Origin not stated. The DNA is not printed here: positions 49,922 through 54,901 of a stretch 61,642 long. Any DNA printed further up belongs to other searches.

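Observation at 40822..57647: Five-gene, 16.8-kb operon encoding about 5,600 aa of cell-surface machinery (best candidate for a novel system in this window)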

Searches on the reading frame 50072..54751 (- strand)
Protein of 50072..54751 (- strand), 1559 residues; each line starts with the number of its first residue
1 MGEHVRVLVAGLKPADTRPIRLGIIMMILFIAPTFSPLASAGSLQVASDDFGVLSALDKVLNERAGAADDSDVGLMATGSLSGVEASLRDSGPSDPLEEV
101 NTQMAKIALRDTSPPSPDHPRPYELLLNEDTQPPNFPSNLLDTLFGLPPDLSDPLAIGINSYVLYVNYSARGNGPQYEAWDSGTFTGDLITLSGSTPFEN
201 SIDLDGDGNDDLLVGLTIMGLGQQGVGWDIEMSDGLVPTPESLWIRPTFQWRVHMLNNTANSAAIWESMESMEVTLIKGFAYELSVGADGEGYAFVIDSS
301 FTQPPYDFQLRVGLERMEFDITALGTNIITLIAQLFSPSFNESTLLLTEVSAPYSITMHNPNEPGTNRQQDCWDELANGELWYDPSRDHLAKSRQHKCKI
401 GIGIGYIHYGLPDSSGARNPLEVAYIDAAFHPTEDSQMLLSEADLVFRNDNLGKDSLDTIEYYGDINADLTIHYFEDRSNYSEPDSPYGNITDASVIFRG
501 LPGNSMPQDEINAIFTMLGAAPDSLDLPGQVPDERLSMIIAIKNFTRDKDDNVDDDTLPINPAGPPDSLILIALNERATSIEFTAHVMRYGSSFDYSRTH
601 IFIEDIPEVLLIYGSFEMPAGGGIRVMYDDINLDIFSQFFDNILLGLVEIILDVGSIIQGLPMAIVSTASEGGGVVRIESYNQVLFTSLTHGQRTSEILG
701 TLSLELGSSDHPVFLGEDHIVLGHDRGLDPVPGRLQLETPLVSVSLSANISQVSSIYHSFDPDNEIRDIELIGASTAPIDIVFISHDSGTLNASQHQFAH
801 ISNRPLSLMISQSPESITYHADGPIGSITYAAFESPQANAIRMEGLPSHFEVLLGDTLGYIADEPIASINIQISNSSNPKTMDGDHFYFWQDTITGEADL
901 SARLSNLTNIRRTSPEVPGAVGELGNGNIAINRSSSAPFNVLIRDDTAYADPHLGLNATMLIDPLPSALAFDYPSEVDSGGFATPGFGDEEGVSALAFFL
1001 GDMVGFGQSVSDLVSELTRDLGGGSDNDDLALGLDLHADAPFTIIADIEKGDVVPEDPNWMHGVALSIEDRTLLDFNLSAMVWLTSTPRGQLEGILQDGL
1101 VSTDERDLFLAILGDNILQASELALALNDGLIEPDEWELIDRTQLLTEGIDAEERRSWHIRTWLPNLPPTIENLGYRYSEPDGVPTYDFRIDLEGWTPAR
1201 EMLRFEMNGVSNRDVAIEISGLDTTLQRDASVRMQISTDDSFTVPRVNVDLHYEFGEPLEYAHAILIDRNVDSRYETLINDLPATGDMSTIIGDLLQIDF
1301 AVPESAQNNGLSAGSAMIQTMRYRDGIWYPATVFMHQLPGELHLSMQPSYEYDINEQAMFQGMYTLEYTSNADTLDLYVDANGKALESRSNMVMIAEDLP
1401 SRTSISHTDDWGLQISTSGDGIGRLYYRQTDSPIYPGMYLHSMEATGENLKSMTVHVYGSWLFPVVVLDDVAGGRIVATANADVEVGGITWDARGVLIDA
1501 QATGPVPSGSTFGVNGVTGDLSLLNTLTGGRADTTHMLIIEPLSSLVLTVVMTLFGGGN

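Call 5: search_protein_families(library=pfam, proteins=[window:50072-54751:-], max_evalue=0.01)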
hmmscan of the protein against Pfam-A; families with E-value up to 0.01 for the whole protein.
window:50072-54751:- (1559 aa): 0 families

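Call 6: search_protein_families(library=ncbifam, proteins=[window:50072-54751:-], max_evalue=0.01)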
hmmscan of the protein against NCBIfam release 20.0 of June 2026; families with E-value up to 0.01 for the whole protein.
window:50072-54751:- (1559 aa): 0 families

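Call 10: find_homologous_proteins(query=window:50072-54751:-, max_evalue=0.001)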
Query window:50072-54751:- (1559 aa): 204 proteins with E <= 0.001 among 8000 candidates; the best 120 are listed.
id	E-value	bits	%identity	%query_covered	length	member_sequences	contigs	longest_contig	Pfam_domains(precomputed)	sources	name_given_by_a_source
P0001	0.0e+0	3532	100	100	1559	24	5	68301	-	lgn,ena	-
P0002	0.0e+0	3126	87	100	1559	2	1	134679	-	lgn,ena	-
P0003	0.0e+0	2187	61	100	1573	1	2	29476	-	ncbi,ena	-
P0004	0.0e+0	2114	60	100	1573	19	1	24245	-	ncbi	-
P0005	0.0e+0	2101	59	100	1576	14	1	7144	-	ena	-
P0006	0.0e+0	1733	50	100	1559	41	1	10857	-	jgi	-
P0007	0.0e+0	1731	50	100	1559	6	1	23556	-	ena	-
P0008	0.0e+0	1707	50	100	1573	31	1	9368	-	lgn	-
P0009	0.0e+0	1673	49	100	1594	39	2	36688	-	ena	-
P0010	0.0e+0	1668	49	100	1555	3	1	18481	-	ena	-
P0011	0.0e+0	1502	47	99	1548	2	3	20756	-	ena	-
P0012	0.0e+0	1480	46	99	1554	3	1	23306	-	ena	-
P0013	0.0e+0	1473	45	99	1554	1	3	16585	-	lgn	-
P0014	0.0e+0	1472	45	99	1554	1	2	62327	-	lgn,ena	-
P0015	0.0e+0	1467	45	99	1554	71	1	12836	-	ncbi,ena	-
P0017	0.0e+0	1462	45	99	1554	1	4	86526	-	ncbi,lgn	-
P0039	0.0e+0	1429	44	100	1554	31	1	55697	-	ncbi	-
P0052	0.0e+0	1414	44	99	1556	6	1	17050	-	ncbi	-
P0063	0.0e+0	1409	44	99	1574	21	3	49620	-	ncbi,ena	-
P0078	0.0e+0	1403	44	100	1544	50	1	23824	-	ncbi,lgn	-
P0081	0.0e+0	1401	44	100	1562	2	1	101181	-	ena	-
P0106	0.0e+0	1374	44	100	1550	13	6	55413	-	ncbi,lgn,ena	-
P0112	0.0e+0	1371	43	100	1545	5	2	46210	-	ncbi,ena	-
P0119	0.0e+0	1370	43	100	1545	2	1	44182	-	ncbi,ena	-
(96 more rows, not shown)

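Call 12: find_encoding_contigs(protein=P0081, flank=10000, max_places=2)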
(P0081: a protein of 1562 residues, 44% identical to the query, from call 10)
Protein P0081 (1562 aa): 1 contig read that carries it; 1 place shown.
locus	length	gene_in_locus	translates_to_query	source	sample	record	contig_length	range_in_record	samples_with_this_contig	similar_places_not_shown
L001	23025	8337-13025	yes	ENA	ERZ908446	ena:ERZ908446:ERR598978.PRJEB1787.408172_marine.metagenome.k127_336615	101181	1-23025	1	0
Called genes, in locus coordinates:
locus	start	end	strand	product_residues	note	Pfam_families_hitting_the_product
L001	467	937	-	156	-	PF14108:ABA4-like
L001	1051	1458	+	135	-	-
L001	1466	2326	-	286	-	PF19656:DUF6159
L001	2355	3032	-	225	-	PF00588:SpoU_methylase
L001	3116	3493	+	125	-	PF00581:Rhodanese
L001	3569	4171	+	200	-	PF00827:Ribosomal_L15e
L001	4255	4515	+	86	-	PF05239:PRC (faint)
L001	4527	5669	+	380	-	PF00753:Lactamase_B (weak), PF12706:Lactamase_B_2 (faint)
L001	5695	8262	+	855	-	PF18911:PKD_4 (faint)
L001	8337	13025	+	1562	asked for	-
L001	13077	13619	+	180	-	-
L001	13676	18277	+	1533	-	PF10633:NPCBM_assoc (faint), PF00082:Peptidase_S8, PF07705:CARDB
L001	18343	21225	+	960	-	PF10633:NPCBM_assoc (faint), PF11614:FixG_C (faint)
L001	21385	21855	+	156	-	PF00507:Oxidored_q4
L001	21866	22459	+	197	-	PF01058:Oxidored_q6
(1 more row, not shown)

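Call 13: find_encoding_contigs(protein=P0017, flank=10000, max_places=2)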
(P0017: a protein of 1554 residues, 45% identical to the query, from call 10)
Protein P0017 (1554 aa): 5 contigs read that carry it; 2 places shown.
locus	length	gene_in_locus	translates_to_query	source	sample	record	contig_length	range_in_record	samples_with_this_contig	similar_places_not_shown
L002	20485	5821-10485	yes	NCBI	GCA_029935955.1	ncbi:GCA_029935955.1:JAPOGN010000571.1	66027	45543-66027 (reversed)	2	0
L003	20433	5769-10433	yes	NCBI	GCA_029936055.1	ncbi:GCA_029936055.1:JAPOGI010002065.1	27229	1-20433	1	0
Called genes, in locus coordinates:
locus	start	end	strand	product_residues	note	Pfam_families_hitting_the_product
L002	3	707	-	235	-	?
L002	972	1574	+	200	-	PF00827:Ribosomal_L15e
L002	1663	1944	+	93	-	-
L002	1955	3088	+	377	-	PF23023:Anti-Pycsar_Apyc1 (faint), PF00753:Lactamase_B, PF12706:Lactamase_B_2 (weak)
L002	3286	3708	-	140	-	-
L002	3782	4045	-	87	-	-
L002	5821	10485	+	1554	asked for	-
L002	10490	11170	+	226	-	-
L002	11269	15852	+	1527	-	PF00082:Peptidase_S8, PF07705:CARDB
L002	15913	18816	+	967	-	PF06280:fn3_5 (faint), PF11614:FixG_C (faint), PF22544:HYDIN_VesB_CFA65-like_Ig (faint), PF23619:Ig_VWA7 (faint), PF10633:NPCBM_assoc (faint), PF15780:ASH (faint)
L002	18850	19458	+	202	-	PF00507:Oxidored_q4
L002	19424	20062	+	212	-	PF01058:Oxidored_q6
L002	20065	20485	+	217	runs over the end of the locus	PF00329:Complex1_30kDa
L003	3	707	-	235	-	?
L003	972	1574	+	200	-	PF00827:Ribosomal_L15e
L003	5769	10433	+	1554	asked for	-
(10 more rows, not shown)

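Call 14: search_solved_structures(query=window:50072-54751:-, max_evalue=1)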
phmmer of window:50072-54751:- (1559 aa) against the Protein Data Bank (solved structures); distinct sequences matched with E-value up to 1: 0.

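Call 23: find_related_loci(query=A1, collection=genome_contigs, flank=10000)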
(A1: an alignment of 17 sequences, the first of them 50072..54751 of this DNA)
Query A1 (1559 aa) in genome_contigs; peptide patterns used: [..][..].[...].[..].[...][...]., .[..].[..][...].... (x = any residue, [..] = any of these).
212 stretches matched a pattern; 186 encode a relative of the query (tblastn E <= 1e-3); the best 80 are kept; 80 distinct loci.
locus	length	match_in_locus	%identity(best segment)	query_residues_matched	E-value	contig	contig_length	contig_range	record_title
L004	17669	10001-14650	60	3-1554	0e+0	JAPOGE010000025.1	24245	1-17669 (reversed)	MAG: Candidatus Poseidoniales archaeon isolate F8MGII_1 NODE_25_length_24245_cov_3.888861, whole genome shotgun sequence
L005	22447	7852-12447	59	3-1555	0e+0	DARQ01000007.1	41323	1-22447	MAG TPA_asm: Euryarchaeota archaeon UBA60 UBA60_contig_40398, whole genome shotgun sequence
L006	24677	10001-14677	97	1-1559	0e+0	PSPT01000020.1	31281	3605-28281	MAG: Methanobacteriota archaeon isolate Guaymas_26 scaffold_1050, whole genome shotgun sequence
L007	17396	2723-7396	50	5-1557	0e+0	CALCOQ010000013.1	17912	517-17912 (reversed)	MAG TPA_asm: uncultured euryarchaeote isolate ERR599166_bin.113_CONCOCT_v1.1_MAG genome assembly, contig: ERZ842091.4923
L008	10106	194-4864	49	5-1557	0e+0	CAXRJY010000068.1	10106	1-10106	MAG: Candidatus Poseidoniaceae archaeon isolate YZ14D_8.5 genome assembly, contig: k141_880380, whole genome shotgun seq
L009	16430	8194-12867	48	2-1559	0e+0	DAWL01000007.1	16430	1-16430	MAG TPA_asm: Euryarchaeota archaeon UBA226 UBA226_contig_39642, whole genome shotgun sequence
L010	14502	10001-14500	50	2-1496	0e+0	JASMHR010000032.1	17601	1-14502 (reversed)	MAG: Candidatus Poseidoniaceae archaeon isolate ETNP7_MAG_77 NODE_32_length_17601_cov_3.264837, whole genome shotgun seq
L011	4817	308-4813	48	2-1501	0e+0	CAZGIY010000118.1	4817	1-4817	MAG TPA_asm: uncultured Candidatus Poseidoniales archaeon isolate SRP077602_co4_765 genome assembly, contig: NODE_36650_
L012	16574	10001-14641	45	6-1554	0e+0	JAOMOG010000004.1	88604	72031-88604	Candidatus Poseidoniaceae archaeon isolate AH-273-O19 AH-273-O19_NODE_4, whole genome shotgun sequence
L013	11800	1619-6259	45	6-1554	0e+0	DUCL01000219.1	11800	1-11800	MAG TPA_asm: Candidatus Poseidoniales archaeon isolate UWMA-0328 NODE_7160_length_11800_cov_0.737202, whole genome shotg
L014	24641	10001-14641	45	6-1554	0e+0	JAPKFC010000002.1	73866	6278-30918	MAG: Candidatus Poseidoniaceae archaeon isolate ANT-132 NODE_94_length_73866_cov_7.250708, whole genome shotgun sequence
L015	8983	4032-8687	44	5-1559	0e+0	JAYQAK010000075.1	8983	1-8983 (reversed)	MAG: Poseidonia sp. isolate 139585_S186_metabat_bins_sspec.tsv.121_sub NODE_6767_length_8983_cov_7.033378, whole genome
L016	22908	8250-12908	44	6-1555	0e+0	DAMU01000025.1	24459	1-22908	MAG TPA_asm: Euryarchaeota archaeon UBA91 UBA91_contig_49566, whole genome shotgun sequence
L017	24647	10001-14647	44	6-1551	0e+0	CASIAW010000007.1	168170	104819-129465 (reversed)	MAG: Candidatus Poseidoniaceae archaeon isolate FRAM_WSC20_S26_SRF_bin_100_1 genome assembly, contig: FRAM_WSC20_S26_SW_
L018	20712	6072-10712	45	6-1554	0e+0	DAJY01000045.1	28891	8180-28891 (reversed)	MAG TPA_asm: Euryarchaeota archaeon UBA242 UBA242_contig_8202, whole genome shotgun sequence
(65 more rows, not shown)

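Call 57: list_cluster_members(proteins=[P0003, P0004, P0015, P0039, P0052, P0063, P0078, P0106, P0112, P0119])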
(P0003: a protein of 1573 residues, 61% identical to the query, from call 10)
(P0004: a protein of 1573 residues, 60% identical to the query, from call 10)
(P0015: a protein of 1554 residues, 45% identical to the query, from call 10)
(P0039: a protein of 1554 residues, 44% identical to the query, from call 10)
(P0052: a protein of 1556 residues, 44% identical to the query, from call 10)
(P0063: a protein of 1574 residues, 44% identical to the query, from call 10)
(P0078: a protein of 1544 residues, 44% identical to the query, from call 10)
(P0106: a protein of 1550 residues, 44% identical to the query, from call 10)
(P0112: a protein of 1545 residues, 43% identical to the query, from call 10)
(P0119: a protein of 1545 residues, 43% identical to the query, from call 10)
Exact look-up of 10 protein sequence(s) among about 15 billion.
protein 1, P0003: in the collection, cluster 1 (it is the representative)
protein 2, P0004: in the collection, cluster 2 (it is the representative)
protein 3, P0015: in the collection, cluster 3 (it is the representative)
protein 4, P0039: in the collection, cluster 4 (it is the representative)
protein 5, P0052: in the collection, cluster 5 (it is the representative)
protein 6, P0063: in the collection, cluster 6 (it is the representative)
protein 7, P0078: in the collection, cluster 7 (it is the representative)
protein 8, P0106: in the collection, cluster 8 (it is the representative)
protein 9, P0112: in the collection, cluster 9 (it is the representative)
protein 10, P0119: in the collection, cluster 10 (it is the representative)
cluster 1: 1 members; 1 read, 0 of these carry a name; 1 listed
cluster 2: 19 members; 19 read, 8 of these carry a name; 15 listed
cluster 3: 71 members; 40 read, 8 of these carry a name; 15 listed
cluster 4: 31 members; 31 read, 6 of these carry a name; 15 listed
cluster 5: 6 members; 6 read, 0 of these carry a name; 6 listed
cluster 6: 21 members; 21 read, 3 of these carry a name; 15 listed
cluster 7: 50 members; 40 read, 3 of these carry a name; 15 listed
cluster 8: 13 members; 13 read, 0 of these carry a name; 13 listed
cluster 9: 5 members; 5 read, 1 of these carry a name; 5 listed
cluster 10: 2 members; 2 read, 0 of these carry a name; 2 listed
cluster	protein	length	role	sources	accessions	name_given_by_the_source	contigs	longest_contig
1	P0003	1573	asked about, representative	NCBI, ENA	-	-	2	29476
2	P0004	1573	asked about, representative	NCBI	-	-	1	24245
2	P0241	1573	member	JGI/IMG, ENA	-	hypothetical protein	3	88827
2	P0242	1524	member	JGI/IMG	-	hypothetical protein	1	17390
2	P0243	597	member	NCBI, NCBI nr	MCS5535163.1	MAG: hypothetical protein NZ802_04850, partial [Candidatus Poseidoniales archaeon] | hypothetical protein [Candidatus Poseidoniales archaeon]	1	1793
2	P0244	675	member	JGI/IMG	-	hypothetical protein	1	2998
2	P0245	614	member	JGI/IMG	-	hypothetical protein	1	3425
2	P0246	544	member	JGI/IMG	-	hypothetical protein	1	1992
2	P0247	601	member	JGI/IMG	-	hypothetical protein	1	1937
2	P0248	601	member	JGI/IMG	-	hypothetical protein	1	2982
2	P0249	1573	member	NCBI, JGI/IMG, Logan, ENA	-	-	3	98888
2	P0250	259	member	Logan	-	-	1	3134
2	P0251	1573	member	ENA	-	-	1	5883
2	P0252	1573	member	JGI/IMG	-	-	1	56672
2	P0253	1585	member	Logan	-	-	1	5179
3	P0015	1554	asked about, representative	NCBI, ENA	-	-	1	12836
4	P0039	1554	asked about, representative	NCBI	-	-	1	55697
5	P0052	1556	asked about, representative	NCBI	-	-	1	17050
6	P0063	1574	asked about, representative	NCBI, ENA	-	-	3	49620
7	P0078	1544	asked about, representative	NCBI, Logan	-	-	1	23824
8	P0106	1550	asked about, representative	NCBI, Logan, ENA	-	-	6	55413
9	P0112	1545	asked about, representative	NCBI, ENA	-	-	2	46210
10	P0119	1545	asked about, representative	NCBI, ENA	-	-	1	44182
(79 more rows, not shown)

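Call 97: search_protein_families(library=padloc, proteins=[window:50072-54751:-], max_evalue=0.001)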
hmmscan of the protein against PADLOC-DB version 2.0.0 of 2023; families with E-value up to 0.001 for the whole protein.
window:50072-54751:- (1559 aa): 0 families
